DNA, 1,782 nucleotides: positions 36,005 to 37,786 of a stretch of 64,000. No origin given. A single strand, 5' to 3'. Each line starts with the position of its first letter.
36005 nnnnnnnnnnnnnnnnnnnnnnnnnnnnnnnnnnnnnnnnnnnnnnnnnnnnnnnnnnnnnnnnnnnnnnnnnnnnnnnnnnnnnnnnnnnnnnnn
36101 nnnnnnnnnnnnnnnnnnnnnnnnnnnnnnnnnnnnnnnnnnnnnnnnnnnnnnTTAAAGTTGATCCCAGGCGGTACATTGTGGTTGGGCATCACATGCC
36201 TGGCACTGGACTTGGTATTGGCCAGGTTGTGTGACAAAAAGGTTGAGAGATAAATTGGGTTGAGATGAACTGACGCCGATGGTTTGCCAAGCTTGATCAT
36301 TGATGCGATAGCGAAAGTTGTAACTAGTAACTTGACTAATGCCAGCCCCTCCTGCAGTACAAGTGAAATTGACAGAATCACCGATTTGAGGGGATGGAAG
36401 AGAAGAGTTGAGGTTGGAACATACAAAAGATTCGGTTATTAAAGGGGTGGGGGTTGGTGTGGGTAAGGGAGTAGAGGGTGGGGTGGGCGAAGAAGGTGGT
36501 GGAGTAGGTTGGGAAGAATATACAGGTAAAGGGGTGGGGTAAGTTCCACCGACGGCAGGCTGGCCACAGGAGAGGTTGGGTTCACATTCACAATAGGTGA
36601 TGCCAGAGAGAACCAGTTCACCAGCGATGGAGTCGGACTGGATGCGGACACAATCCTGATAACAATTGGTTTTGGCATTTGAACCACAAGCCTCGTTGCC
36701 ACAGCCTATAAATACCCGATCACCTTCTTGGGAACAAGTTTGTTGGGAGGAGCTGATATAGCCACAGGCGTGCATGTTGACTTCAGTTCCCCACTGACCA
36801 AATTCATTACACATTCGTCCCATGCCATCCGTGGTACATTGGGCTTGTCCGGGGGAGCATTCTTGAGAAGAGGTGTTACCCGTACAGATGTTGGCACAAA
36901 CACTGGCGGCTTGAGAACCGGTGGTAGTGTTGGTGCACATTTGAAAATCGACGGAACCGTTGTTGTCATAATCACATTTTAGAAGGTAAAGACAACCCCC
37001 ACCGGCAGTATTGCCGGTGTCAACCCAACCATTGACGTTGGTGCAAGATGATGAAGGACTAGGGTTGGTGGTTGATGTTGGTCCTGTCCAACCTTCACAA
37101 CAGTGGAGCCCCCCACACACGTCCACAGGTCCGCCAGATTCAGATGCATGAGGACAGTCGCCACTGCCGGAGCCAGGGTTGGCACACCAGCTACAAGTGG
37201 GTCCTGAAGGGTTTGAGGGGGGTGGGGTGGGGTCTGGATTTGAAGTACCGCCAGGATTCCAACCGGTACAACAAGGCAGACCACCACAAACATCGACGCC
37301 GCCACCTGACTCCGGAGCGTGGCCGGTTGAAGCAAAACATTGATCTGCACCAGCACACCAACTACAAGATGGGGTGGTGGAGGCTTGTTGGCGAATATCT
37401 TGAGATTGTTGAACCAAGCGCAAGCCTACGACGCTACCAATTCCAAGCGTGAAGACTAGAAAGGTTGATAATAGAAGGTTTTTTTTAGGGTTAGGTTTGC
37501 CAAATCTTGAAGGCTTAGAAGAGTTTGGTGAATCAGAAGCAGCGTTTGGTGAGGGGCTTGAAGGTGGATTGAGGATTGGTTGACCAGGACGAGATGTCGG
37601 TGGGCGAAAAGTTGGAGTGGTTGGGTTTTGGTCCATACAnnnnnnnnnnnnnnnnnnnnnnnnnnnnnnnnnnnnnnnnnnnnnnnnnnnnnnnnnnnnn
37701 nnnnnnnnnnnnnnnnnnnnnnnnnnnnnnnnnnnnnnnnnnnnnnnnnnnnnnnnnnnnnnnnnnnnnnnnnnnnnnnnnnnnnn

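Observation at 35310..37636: Two previously unrecognised Cys-rich repeat module types, one with a recent 138-bp tandem duplication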

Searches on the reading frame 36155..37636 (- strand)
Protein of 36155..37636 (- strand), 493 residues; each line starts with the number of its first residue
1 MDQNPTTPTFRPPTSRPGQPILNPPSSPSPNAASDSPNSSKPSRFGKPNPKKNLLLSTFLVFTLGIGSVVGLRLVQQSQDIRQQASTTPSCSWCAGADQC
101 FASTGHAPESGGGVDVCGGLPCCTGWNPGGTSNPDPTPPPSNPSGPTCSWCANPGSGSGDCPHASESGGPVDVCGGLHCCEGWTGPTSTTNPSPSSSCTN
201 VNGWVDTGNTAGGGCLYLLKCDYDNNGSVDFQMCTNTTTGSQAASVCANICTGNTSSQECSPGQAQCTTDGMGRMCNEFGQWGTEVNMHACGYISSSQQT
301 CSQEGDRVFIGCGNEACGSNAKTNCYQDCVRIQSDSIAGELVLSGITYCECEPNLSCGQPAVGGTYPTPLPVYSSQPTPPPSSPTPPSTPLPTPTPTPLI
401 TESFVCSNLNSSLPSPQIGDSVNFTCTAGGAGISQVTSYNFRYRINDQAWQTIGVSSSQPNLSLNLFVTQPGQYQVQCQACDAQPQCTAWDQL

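Call 7: search_protein_families(library=pfam, proteins=[window:36155-37636:-], max_evalue=1)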
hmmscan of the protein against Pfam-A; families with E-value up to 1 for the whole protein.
window:36155-37636:- (493 aa): 1 family
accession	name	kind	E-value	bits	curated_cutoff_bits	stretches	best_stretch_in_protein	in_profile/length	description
PF07495.19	Y_Y_Y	-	0.14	12.5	26.6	1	438-482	9-48/65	Y_Y_Y domain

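Call 11: search_protein_families(library=ncbifam, proteins=[window:36155-37636:-], max_evalue=1)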
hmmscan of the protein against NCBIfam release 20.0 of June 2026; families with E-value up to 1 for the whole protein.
window:36155-37636:- (493 aa): 1 family
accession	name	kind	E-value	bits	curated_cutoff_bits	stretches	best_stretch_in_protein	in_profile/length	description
NF051886.1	XaaProDiPepCaul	equivalog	0.0052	15.9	500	1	236-292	173-226/398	Xaa-Pro dipeptidase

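Call 13: find_homologous_proteins(query=window:36155-37636:-, max_evalue=0.001)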
Query window:36155-37636:- (493 aa): 4 proteins with E <= 0.001 among 8000 candidates.
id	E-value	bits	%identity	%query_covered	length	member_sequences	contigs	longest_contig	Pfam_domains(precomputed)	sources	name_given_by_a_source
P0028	3.5e-67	246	54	34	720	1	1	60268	-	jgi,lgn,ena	-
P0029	1.4e-33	135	33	33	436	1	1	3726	-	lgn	-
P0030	1.5e-18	85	28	58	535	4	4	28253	-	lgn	-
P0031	8.3e-5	40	33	15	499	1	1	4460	-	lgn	-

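Call 21: find_encoding_contigs(protein=P0028, flank=10000, max_places=3)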
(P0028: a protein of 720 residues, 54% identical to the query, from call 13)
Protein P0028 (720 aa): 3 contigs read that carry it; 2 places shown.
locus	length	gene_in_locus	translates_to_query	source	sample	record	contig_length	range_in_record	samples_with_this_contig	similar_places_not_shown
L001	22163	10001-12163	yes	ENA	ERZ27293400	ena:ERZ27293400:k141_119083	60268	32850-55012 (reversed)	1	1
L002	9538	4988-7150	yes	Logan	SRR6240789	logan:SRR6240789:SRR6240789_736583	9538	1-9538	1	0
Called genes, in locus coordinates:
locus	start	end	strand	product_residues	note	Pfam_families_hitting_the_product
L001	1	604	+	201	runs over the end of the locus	PF01145:Band_7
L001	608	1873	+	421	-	-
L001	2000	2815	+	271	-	PF04773:FecR (faint)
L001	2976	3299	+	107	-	PF00166:Cpn10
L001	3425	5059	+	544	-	PF00118:Cpn60_TCP1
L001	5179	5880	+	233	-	PF00561:Abhydrolase_1, PF12146:Hydrolase_4, PF12697:Abhydrolase_6 (weak), PF12695:Abhydrolase_5 (faint), PF20408:Abhydrolase_11 (faint)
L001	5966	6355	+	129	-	PF01649:Ribosomal_S20p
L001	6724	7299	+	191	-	PF05137:PilN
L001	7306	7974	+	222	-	-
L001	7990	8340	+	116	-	-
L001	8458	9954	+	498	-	PF00041:fn3 (weak), PF17936:Big_6 (faint), PF16656:Pur_ac_phosph_N, PF19077:Big_13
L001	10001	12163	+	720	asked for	-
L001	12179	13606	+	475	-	-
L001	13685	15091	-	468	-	PF02366:PMT, PF13231:PMT_2 (weak), PF16192:PMT_4TMC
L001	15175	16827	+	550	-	-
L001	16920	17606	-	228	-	PF00121:TIM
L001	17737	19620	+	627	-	PF00580:UvrD-helicase, PF13245:AAA_19, PF13604:AAA_30 (faint), PF01443:Viral_helicase1 (faint), PF13361:UvrD_C, PF13538:UvrD_C_2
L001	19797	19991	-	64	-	-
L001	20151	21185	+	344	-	PF02388:FemAB, PF13480:Acetyltransf_6, PF02388:FemAB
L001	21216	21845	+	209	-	-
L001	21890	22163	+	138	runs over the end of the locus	-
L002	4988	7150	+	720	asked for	-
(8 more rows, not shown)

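Call 48: search_protein_families(library=pfam, proteins=[P0029], max_evalue=0.01)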
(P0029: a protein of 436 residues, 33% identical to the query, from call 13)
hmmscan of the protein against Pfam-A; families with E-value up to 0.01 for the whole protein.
P0029 (436 aa): 0 families

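Call 55: predict_structure(alignment_id=A4)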
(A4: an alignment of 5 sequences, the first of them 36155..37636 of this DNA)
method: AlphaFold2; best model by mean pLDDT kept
length: 493 residues; sequences in the alignment: 5
mean_pLDDT: 45.9   pTM: 0.27
mean pLDDT of the five models: 45.9, 43.6, 42.0, 41.5, 39.1
residues with pLDDT >= 90: 4; 70-90: 86; 50-70: 74; < 50: 329
segments of 3 or more residues with pLDDT < 50: 1-4, 9-11, 14-16, 21-23, 31-36, 38-49, 77-138, 140-257, 269-272, 284-380, 398-400
pLDDT, mean of each block of 10 residues (from residue 1): 40 47 45 38 47 63 72 52 33 25 27 26 27 37 29 26 24 22 24 25 29 31 31 34 34 47 51 50 47 32 39 31 37 35 31 35 31 36 54 56 64 81 84 85 89 84 85 88 81 77
secondary structure, 60 per line:
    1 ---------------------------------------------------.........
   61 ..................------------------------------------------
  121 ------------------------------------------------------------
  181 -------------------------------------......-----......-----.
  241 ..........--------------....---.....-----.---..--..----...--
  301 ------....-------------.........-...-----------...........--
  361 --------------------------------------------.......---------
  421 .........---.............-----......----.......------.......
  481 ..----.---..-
elements in order: H52-78 E218-223 E229-234 H240-250 E265-268 E272-276 E307-310 E324-332 E348-358 E405-411 E421-429 E436-445 E451-456 E461-467 E474-482

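Call 58: fold_search(model_id=the predicted structure, library=pdb)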
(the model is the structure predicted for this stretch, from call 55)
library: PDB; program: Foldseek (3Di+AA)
matches with E <= 10: 1799; with E <= 0.001: 2
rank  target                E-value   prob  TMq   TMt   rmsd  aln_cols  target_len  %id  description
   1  4lsd_B                6.4e-04  1.00  0.15  0.60   3.8        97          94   12  Myokine structure (released 2013-10-16)
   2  1lwr_MODEL_1_A        8.8e-04  1.00  0.15  0.65   3.2        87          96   18  Solution structure of the NCAM fibronectin type III module 2 (released 2003-06-03)
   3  6gvk_A                1.2e-03  1.00  0.16  0.38   2.7        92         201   13  Second pair of Fibronectin type III domains of integrin beta4 (T1663R mutant) bound to the bullous pemphigoid antigen  (released 2019-03-20)
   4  7y8i_D                1.6e-03  1.00  0.14  0.59   4.7        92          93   14  Crystal structure of sDscam FNIII3 domain, isoform alpha7 (released 2023-05-24)
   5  1uey_MODEL_1_A        1.6e-03  1.00  0.13  0.42   6.8       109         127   22  Solution Structure of The First Fibronectin Type III Domain of Human KIAA0343 protein (released 2003-11-22)
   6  4u3h                  1.7e-03  1.00  0.15  0.64   2.7        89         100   16  Crystal structure of FN3con (released 2015-02-11)
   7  2vkw_B                1.7e-03  1.00  0.15  0.35   3.4        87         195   20  Human NCAM, FN3 domains 1 and 2 (released 2008-02-26)
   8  6gvl_A                1.7e-03  1.00  0.15  0.36  15.2       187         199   10  Second pair of Fibronectin type III domains of integrin beta4 bound to the bullous pemphigoid antigen BP230 (BPAG1e) (released 2019-03-20)
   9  6r4m_A                1.7e-03  1.00  0.14  0.38   5.2       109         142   13  Crystal structure of S. cerevisia Niemann-Pick type C protein NPC2 (released 2019-09-25)
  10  7u01_A                1.8e-03  1.00  0.15  0.60   4.5       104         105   10  Structure of CD148 fibronectin type III domain 2 (released 2023-02-22)
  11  7u01_D                1.8e-03  1.00  0.15  0.59   4.5       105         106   11  Structure of CD148 fibronectin type III domain 2 (released 2023-02-22)
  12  7u01_B                2.0e-03  1.00  0.15  0.61   4.5       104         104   12  Structure of CD148 fibronectin type III domain 2 (released 2023-02-22)
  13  2obg                  2.0e-03  1.00  0.15  0.16   3.3        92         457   13  Crystal Structure of Monobody MBP-74/Maltose Binding Protein Fusion Complex (released 2007-03-27)
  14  8fn8_B                2.1e-03  1.00  0.15  0.62   3.8        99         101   18  Crystal structure of the C-terminal Fg domain of TNC with the single FN domain of PTPRZ (released 2023-07-12)
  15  4lsd_C                2.1e-03  1.00  0.14  0.61   3.6        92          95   13  Myokine structure (released 2013-10-16)
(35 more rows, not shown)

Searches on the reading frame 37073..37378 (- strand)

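Call 73: search_protein_families(library=pfam, proteins=[window:37073-37378:-], max_evalue=10)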
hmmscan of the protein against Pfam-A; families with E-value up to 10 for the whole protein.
seq(102 aa): 1 family
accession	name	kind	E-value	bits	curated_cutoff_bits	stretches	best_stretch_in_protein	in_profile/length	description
PF17205.9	PSI_integrin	-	0.16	12.2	27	2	58-68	15-25/47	Integrin plexin domain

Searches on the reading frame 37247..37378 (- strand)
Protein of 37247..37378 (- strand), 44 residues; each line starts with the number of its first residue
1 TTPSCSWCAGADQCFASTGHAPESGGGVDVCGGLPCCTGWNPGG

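Call 34: find_homologous_proteins(query=A2, max_evalue=0.01)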
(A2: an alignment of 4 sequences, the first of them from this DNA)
Query A2 (4 sequences): 3 candidates shared short words with the query, none scored E <= 0.01.

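Call 37: search_solved_structures(query=A2, max_evalue=10, show_alignments=2)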
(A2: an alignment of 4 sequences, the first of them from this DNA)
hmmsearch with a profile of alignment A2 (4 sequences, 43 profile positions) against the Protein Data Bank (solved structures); distinct sequences matched with E-value up to 10: 3.
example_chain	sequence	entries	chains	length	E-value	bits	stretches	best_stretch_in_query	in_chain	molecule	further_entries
5hs0_A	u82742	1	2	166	0.019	18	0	9-29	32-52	Ankyrin domain protein ank1C4_7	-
4gpm_A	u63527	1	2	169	0.3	14.2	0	12-29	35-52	Engineered Protein OR264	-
5kba_A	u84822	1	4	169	0.31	14.1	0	12-29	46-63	Designed protein ANK1C2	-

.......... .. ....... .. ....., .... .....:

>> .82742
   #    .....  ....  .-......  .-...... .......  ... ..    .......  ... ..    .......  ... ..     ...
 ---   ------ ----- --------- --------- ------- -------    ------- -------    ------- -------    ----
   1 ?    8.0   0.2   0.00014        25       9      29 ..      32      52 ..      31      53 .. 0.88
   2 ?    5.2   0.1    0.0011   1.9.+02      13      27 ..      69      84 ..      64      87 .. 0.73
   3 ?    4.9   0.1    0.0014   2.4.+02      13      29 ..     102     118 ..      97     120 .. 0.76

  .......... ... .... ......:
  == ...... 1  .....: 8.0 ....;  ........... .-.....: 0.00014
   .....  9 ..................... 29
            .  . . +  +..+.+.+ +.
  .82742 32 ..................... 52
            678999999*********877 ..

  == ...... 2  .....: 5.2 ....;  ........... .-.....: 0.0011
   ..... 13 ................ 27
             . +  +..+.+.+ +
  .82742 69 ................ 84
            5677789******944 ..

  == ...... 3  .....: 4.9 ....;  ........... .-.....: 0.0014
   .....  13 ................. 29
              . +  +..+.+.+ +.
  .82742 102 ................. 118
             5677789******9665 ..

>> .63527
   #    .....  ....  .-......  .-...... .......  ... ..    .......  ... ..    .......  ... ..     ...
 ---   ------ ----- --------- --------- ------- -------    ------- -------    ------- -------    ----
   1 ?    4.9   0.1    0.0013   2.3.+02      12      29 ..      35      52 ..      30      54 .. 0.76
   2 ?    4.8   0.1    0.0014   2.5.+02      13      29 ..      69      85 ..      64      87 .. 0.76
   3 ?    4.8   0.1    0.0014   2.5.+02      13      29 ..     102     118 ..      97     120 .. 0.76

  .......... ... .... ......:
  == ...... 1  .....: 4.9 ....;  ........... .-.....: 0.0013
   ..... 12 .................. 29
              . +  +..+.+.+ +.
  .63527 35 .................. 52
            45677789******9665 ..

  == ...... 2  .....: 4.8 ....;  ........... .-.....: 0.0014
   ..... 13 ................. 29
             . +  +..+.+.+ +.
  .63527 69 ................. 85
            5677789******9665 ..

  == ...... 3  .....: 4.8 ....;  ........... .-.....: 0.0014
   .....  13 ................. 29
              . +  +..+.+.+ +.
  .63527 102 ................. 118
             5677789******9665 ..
